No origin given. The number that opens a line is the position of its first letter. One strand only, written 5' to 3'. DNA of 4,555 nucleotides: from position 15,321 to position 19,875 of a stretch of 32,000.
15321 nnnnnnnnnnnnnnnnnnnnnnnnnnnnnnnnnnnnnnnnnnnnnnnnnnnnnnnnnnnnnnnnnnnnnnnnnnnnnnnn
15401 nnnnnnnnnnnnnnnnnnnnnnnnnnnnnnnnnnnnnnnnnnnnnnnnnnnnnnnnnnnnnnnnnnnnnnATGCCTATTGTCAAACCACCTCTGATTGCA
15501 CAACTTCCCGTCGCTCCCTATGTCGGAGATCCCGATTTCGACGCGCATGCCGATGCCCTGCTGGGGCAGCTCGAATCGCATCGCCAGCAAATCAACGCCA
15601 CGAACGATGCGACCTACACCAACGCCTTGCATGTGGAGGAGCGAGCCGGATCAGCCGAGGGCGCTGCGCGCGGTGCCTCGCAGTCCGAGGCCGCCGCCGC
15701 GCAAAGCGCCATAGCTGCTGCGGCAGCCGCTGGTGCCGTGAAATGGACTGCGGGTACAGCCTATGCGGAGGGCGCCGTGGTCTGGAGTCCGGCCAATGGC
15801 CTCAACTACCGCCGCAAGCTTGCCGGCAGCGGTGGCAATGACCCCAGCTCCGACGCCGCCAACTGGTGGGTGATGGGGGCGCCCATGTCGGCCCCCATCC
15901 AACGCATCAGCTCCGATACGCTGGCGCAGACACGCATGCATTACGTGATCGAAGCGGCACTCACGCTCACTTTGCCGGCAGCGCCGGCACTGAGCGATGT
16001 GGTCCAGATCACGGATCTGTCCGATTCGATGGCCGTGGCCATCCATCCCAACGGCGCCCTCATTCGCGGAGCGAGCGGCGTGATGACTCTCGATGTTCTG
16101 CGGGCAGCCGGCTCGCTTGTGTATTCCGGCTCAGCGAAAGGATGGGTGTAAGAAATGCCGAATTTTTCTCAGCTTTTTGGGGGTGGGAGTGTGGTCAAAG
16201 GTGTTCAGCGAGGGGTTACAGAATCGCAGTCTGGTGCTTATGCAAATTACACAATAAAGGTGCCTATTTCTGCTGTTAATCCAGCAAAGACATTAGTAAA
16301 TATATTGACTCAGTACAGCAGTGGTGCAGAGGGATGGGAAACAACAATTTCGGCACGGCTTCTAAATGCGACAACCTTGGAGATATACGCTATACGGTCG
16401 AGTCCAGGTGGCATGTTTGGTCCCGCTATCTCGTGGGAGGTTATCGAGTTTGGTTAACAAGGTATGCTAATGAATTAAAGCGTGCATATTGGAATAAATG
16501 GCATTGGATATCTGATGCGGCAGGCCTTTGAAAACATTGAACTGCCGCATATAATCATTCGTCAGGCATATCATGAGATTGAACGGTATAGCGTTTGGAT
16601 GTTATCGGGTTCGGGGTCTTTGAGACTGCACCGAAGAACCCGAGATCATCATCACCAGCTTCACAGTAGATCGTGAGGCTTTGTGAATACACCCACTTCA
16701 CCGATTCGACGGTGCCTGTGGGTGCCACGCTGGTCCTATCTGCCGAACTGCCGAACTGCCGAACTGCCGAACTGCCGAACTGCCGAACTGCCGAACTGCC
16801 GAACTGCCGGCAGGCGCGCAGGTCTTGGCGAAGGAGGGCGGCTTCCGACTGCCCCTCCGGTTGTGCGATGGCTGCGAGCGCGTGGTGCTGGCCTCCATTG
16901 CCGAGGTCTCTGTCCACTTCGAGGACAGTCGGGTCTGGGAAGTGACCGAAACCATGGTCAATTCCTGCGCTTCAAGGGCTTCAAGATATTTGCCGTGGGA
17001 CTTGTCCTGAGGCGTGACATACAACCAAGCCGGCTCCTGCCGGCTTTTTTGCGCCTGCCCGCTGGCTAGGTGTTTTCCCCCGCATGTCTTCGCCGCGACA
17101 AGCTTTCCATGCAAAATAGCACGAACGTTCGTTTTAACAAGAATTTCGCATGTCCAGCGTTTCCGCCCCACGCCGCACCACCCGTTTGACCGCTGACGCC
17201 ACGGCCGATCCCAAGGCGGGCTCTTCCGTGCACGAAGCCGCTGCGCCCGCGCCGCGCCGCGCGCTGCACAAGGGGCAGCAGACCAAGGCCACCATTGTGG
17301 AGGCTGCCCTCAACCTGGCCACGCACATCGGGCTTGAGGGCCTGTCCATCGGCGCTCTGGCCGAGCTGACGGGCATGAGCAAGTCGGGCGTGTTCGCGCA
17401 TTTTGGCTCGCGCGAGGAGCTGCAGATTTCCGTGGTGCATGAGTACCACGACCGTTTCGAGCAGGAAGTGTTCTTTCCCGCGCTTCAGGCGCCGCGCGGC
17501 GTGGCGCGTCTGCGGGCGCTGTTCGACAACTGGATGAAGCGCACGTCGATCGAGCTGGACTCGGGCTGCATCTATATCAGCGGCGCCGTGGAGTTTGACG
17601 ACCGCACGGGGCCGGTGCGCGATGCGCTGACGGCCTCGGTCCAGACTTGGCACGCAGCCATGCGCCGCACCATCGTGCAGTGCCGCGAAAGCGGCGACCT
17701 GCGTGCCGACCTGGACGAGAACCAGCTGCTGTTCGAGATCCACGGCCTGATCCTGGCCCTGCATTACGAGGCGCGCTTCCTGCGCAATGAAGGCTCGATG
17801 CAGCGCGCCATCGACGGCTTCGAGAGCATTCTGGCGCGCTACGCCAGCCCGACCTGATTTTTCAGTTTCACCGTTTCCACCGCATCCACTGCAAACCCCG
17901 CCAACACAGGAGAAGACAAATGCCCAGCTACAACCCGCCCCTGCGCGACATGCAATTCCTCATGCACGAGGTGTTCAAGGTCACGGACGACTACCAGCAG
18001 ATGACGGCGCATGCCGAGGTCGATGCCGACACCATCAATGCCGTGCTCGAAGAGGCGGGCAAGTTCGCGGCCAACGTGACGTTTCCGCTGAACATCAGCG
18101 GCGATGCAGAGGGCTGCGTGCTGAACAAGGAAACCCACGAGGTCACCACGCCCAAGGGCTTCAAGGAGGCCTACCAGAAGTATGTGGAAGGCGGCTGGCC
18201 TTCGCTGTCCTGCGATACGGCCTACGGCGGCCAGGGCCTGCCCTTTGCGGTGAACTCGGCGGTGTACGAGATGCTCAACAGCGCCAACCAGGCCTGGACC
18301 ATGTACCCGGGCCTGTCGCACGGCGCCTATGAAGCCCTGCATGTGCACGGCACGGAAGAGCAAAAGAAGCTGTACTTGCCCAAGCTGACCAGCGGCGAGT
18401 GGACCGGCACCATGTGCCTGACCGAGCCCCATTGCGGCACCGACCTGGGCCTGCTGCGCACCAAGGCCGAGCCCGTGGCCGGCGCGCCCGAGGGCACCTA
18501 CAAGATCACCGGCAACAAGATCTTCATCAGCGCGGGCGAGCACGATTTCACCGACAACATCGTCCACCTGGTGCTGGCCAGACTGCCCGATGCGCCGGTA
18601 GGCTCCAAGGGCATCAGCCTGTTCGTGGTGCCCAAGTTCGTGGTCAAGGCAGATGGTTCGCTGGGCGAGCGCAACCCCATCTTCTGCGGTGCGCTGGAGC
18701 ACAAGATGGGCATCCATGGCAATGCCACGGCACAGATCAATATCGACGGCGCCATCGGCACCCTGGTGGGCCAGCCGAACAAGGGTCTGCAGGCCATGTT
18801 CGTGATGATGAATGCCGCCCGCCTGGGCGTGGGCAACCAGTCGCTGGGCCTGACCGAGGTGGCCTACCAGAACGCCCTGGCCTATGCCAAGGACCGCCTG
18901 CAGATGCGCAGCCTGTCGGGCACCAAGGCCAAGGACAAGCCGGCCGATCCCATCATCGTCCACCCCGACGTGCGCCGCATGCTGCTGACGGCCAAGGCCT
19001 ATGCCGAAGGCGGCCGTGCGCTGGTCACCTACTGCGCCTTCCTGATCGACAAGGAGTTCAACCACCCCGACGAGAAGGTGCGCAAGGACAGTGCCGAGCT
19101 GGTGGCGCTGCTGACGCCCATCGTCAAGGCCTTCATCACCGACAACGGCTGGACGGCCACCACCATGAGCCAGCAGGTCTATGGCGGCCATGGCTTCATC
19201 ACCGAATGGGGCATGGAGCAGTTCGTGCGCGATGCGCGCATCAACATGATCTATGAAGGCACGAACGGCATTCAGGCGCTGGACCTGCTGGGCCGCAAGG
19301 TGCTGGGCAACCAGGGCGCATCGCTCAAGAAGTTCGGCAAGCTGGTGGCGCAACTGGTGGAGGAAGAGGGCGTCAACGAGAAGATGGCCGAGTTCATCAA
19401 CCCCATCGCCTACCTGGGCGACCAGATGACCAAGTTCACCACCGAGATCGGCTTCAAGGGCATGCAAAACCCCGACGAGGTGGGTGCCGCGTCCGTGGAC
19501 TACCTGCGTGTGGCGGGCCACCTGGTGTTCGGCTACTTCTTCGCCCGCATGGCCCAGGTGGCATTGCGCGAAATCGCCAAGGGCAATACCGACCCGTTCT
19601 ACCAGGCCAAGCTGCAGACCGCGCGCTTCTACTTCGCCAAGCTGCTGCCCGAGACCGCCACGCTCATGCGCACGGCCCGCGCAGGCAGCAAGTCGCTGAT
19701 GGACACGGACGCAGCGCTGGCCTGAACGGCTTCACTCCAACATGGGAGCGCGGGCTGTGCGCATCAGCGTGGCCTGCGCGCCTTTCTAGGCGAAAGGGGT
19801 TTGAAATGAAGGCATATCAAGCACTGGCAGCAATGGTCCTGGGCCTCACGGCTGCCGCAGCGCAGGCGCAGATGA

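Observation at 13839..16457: Unorthodox minimal tail tip: four small ORFs replace the usual Dit/Tal or M-L-K-I-J module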

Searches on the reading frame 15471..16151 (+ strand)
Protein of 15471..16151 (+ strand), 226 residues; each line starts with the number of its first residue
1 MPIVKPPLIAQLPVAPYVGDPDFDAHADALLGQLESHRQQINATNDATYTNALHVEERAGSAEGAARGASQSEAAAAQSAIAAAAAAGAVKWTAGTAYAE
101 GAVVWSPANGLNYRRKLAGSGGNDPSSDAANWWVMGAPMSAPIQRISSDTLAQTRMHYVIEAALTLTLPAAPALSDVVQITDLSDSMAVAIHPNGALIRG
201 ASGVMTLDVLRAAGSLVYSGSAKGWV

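Call 5: search_protein_families(library=pfam, max_evalue=0.1, proteins=[window:15471-16151:+])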
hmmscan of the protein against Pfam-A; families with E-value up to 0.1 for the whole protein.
window:15471-16151:+ (226 aa): 0 families

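Call 6: search_protein_families(library=phrogs, max_evalue=0.1, proteins=[window:15471-16151:+])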
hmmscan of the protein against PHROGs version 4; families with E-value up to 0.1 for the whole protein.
window:15471-16151:+ (226 aa): 4 families
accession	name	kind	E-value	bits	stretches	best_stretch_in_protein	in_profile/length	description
phrog_31104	-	unknown function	1e-06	29.2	1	161-226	290-359/365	-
phrog_6278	-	unknown function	1.8e-06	28.3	1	79-157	18-96/306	-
phrog_24578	-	unknown function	0.008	15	1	146-226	88-173/1019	-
phrog_28006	-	unknown function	0.025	13.8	1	89-150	341-398/625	-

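Call 25: search_protein_families(library=ncbifam, max_evalue=0.01, proteins=[window:15471-16151:+])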
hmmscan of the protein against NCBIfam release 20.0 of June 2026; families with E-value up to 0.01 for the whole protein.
window:15471-16151:+ (226 aa): 1 family
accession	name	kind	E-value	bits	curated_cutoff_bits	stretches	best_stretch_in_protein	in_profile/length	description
NF033847.1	MCP_Sipho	equivalog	0.0048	16.1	75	0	178-211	467-500/549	major capsid protein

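Call 28: find_homologous_proteins(query=window:15471-16151:+, max_evalue=0.001)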
Query window:15471-16151:+ (226 aa): 49 proteins with E <= 0.001 among 5467 candidates.
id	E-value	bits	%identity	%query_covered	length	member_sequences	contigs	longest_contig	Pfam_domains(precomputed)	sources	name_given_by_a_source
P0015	6.7e-137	472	99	100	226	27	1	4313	-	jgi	jgi:hypothetical protein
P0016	3.4e-67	244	58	100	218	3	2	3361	-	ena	-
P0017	1.0e-65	240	54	100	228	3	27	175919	-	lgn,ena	-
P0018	3.2e-65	238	58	100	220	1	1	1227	-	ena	-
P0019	2.7e-62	228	54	100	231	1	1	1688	-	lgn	-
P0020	4.2e-61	224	54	100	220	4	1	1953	-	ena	-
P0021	7.6e-61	224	55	100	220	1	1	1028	-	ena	-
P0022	1.2e-60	223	54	100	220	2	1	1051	-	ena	-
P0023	1.2e-60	223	52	100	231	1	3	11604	-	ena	-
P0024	2.5e-60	222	55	100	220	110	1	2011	-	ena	-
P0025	3.1e-60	222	65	60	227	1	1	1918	-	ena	-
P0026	1.4e-59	219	54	99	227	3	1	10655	-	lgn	-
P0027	8.8e-59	217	53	100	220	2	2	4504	-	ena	-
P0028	1.8e-57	213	52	99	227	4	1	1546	-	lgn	-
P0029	1.4e-56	210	53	99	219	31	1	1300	-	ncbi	-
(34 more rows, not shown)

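Call 34: search_solved_structures(query=A3, max_evalue=10)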
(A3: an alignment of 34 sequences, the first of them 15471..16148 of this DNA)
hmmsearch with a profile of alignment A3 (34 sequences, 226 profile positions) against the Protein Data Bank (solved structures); distinct sequences matched with E-value up to 10: 5.
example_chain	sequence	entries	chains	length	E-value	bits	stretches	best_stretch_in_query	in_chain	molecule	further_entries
7rfv_A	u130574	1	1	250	1.4e-07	34.6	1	155-226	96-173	Tailspike protein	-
7rfo_A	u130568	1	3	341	1.5e-07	34.4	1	155-226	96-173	Tailspike protein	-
7rej_A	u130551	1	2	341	2.3e-07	33.8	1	155-226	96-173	Tailspike protein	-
7n61_0O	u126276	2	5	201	3.4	10.4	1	5-99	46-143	FAP213 | Unknown protein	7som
7puz_A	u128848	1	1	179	3.9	10.2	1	22-80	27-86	MICOS complex subunit MIC60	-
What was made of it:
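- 15471..16151 (+): g3: fibre/adaptor protein. It has a conserved N-terminal anchor, a long helix (23-87), a CBM5/12-like knob (88-136) and a T4 gp10 / CBA120 TSP4-N-like C-terminal domain. The profile search against PDB gives E 1.4e-7 (call 34).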

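Call 37: predict_structure(alignment_id=A3)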
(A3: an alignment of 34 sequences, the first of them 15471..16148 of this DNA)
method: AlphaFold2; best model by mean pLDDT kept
length: 226 residues; sequences in the alignment: 34
mean_pLDDT: 87.6   pTM: 0.48
mean pLDDT of the five models: 87.6, 85.1, 83.8, 83.5, 82.7
residues with pLDDT >= 90: 131; 70-90: 77; 50-70: 18; < 50: 0
segments of 3 or more residues with pLDDT < 50: none
pLDDT, mean of each block of 10 residues (from residue 1): 88 92 93 93 94 90 77 69 72 92 87 89 86 73 86 87 93 87 95 94 94 93 94
secondary structure, 60 per line:
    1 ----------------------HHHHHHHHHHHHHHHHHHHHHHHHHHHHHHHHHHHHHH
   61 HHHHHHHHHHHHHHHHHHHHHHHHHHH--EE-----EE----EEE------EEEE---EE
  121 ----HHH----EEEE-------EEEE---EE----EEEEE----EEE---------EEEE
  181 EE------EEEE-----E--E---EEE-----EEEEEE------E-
elements in order: H23-87 E103-105 E112-115 E132-135 E143-146 E156-160 E165-167 E177-182 E189-192 E205-207 E213-218
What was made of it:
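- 15471..16151 (+): AF2 pLDDT 87.6 (call 37).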

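Call 40: fold_search(model_id=the predicted structure, library=pdb)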
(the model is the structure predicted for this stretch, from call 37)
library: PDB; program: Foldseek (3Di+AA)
matches with E <= 10: 74; with E <= 0.001: 7
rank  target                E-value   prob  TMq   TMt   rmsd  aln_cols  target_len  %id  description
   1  7rfv                  1.2e-06  1.00  0.43  0.40   4.6       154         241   18  Tailspike protein 4 (TSP4) from phage CBA120, residues 1-250, obtained in the presence of PEG8000 (released 2022-02-23)
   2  7rej_B                1.2e-06  1.00  0.39  0.35   7.0       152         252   18  Tailspike protein 4 (TSP4) from phage CBA120, residues 1-335, obtained in the presence of NaK-Tartrate (released 2022-02-23)
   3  7rej_A                1.2e-06  1.00  0.41  0.30   4.5       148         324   18  Tailspike protein 4 (TSP4) from phage CBA120, residues 1-335, obtained in the presence of NaK-Tartrate (released 2022-02-23)
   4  7rfo_B                1.4e-06  1.00  0.41  0.29   5.1       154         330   18  SeMet Tailspike protein 4 (TSP4) phage CBA120, residues 1-335, obtained in the presence of LiSO4 (released 2022-02-23)
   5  7rfo_C                1.6e-06  1.00  0.42  0.30   4.5       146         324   18  SeMet Tailspike protein 4 (TSP4) phage CBA120, residues 1-335, obtained in the presence of LiSO4 (released 2022-02-23)
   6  7rfo_A                4.7e-06  1.00  0.42  0.30   5.0       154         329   18  SeMet Tailspike protein 4 (TSP4) phage CBA120, residues 1-335, obtained in the presence of LiSO4 (released 2022-02-23)
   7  9f4a_LS               1.0e-04  1.00  0.29  0.12  11.9       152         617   16  Interface between baseplate cup and extended tail tube/sheath of Klebsiella phage KP1 variant vB_Kpn_Lilla1 (released 2025-05-14)
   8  9f4b_FA               1.3e-03  1.00  0.33  0.13   2.8       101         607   15  Pre-assembled baseplate cup of Klebsiella phage KP1 variant vB_Kpn_Lilla1 (released 2025-05-14)
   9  5iv5_AC               1.1e-02  1.00  0.34  0.13   3.0       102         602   17  Cryo-electron microscopy structure of the hexagonal pre-attachment T4 baseplate-tail tube complex (released 2016-05-18)
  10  6o38_A                1.5e-02  0.96  0.26  0.12   7.4       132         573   17  Structure of a chaperone-substrate complex (released 2019-07-24)
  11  6o38_C                1.8e-02  0.96  0.26  0.13   7.4       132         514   17  Structure of a chaperone-substrate complex (released 2019-07-24)
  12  6o38_F                1.8e-02  0.96  0.26  0.12   7.4       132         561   17  Structure of a chaperone-substrate complex (released 2019-07-24)
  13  9ny6_C                4.1e-02  0.99  0.28  0.22   3.5        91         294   10  Pseudomonas phage Pa223 capsid spike (released 2025-08-06)
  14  4tx8                  1.2e-01  0.77  0.18  0.11  11.2       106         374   19  Crystal Structure of a Family GH18 Chitinase from Chromobacterium violaceum (released 2015-10-14)
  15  4nz1_A                1.3e-01  1.00  0.19  0.11   1.7        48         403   23  Structure of Vibrio cholerae chitin de-N-acetylase in complex with DI(N-ACETYL-D-GLUCOSAMINE) (CBS) in P 21 (released 2014-08-13)
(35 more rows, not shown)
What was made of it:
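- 15471..16151 (+): Foldseek hits 7RFV/7REJ/7RFO at E 1e-6, plus T4 gp10 and KP1 baseplate chains (call 40).
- On gp10 / TSP4-N-like adaptor domain: Calls 34 and 40.
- Closest known: CBA120 TSP4 N-terminal region / T4 gp10. Same: The g3 C-terminal domain matches by sequence profile (E 1.4e-7) and by fold (Foldseek E 1e-6, 146-154 aligned columns) (calls 34, 40).
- The g3 C-terminal domain matches CBA120 TSP4-N and T4 gp10 (calls 34, 40).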

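Call 71: search_dna_similar(query=window:15471-16148:+, collection=phages, mode=protein, max_rows=15, max_evalue=0.001)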
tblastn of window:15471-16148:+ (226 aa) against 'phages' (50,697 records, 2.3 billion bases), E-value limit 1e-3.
Records with a match: 2; places in all: 2; records where one place covers at least 80% of the query: 0.
Best place of each record, by identity: <60% 2.
By first word of the organism name: Limnohabitans 1; Acidovorax 1.
By host as written in the record: Limnohabitans sp. DCL3 1; Acidovorax cattleyae GBBC 1148 1.
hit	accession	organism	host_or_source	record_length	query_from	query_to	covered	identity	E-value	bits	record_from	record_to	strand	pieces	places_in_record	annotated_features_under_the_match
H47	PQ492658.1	Limnohabitans phage DC31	Limnohabitans sp. DCL3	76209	9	132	55%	35.7%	6e-9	61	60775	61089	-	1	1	hypothetical protein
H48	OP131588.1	Acidovorax phage Acica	Acidovorax cattleyae GBBC 1148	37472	92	148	25%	42.1%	8e-4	46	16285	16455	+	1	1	hypothetical protein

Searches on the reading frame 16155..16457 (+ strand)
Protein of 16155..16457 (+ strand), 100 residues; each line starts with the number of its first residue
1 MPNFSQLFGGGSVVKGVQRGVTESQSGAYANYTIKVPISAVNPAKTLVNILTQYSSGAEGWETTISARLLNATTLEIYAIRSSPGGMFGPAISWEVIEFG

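Call 5: search_protein_families(library=pfam, max_evalue=0.1, proteins=[window:16155-16457:+])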
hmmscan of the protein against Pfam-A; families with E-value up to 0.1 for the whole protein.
window:16155-16457:+ (100 aa): 0 families

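Call 6: search_protein_families(library=phrogs, max_evalue=0.1, proteins=[window:16155-16457:+])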
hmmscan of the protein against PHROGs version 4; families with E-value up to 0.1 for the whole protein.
window:16155-16457:+ (100 aa): 0 families

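Call 25: search_protein_families(library=ncbifam, max_evalue=0.01, proteins=[window:16155-16457:+])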
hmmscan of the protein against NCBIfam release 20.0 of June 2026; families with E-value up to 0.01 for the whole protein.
window:16155-16457:+ (100 aa): 0 families

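Call 58: search_solved_structures(query=window:16155-16454:+, max_evalue=10)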
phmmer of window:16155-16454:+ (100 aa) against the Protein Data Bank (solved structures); distinct sequences matched with E-value up to 10: 1.
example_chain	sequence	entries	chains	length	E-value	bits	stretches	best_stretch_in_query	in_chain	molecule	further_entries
1mky_A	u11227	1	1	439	0.82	13.3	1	23-53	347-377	Probable GTP-binding protein engA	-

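Call 63: search_protein_families(library=pfam, max_evalue=5, proteins=[window:16155-16454:+])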
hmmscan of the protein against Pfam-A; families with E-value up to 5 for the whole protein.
window:16155-16454:+ (100 aa): 0 families

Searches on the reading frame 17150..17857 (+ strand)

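Call 11: search_protein_families(library=pfam, max_evalue=0.01, proteins=[window:17150-17857:+])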
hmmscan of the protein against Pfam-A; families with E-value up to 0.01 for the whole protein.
window:17150-17857:+ (235 aa): 2 families
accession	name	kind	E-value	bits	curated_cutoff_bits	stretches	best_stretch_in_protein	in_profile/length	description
PF16925.10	TetR_C_13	-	7.8e-29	100.7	27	1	117-223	1-108/109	Tetracyclin repressor-like, C-terminal domain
PF00440.29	TetR_N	-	2e-08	34.3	24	1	49-91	1-43/47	Bacterial regulatory proteins, tetR family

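Call 25: search_protein_families(library=ncbifam, max_evalue=0.01, proteins=[window:17150-17857:+])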
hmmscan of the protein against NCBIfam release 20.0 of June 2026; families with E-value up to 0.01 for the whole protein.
window:17150-17857:+ (235 aa): 15 families
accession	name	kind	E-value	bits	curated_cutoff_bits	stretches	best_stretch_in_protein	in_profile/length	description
NF041196.1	ScbR_bind_reg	equivalog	3e-11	43.8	150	1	42-193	4-150/191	ScbR family autoregulator-binding transcription factor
TIGR03613.1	RutR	equivalog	3.4e-07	30.3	368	1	43-98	7-62/202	pyrimidine utilization regulatory protein R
NF051457.1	acryl_TF_AcuR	equivalog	7.7e-07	28.6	247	1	35-193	8-168/204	acrylate utilization transcriptional regulator AcuR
NF051852.1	efflux_TF_MtrR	exception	4.7e-06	26.5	280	1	37-199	3-168/205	multidrug efflux system transcriptional repressor MtrR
NF011584.0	PRK15008.1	equivalog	9.6e-06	25.6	230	1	45-101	19-75/212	HTH-type transcriptional regulator RutR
NF011572.0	PRK14996.1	equivalog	5.8e-05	23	144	1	43-200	7-158/192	TetR family transcriptional regulator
TIGR03384.1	betaine_BetI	equivalog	0.00024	20.8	201.3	1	46-129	10-93/189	choline-binding transcriptional repressor BetI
NF040929.1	quorum_TF_HapR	equivalog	0.00056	19.7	350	1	41-231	12-199/200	LuxR/HapR/OpaR family quorum-sensing transcriptional regulator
NF053731.1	TransRegFasRMycb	equivalog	0.00061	19.6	330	1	45-107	12-74/199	HTH-type transcriptional activator FasR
NF053516.1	TranRepPrsAVib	equivalog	0.00068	19.5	300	1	41-105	3-67/208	TetR family transcriptional repressor PsrA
NF010319.1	PRK13756.1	equivalog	0.00091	19.1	265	1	45-91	3-49/199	tetracycline resistance transcriptional repressor TetR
NF001978.0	PRK00767.1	equivalog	0.002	17.9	118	1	46-125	11-91/197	transcriptional regulator BetI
NF058643.1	TranRegCurRPseudo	equivalog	0.0021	17.8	300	1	44-227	7-191/193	TetR family transcriptional repressor CurR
NF007949.0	PRK10668.1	equivalog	0.0027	17.2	271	1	36-98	3-65/216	multidrug efflux transporter transcriptional repressor AcrR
TIGR03968.1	mycofact_TetR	equivalog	0.0068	16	224.9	0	41-91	6-56/190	mycofactocin system transcriptional regulator MftR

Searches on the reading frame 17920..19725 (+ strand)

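Call 11: search_protein_families(library=pfam, max_evalue=0.01, proteins=[window:17920-19725:+])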
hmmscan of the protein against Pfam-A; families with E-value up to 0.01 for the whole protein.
window:17920-19725:+ (601 aa): 6 families
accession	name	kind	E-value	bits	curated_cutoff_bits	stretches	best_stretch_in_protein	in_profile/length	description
PF12806.12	Acyl-CoA_dh_C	-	4.6e-33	114.4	30.3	1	476-596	5-123/124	Acetyl-CoA dehydrogenase C-terminal like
PF00441.29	Acyl-CoA_dh_1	-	3.6e-19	69.8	22.4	1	287-455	1-144/150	Acyl-CoA dehydrogenase, C-terminal domain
PF02771.21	Acyl-CoA_dh_N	-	1.8e-13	51.3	22.9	1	82-160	34-113/113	Acyl-CoA dehydrogenase, N-terminal domain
PF02770.24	Acyl-CoA_dh_M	-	2.2e-08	34.6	33.3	1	165-276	2-95/97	Acyl-CoA dehydrogenase, middle domain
PF22924.1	ACOX_C_alpha1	-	8.3e-08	32.6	27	1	296-451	3-159/169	Acyl-CoA oxidase, C-alpha1 domain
PF16234.10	DUF4892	-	0.0095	15.9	28.8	0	546-589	134-177/183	Domain of unknown function (DUF4892)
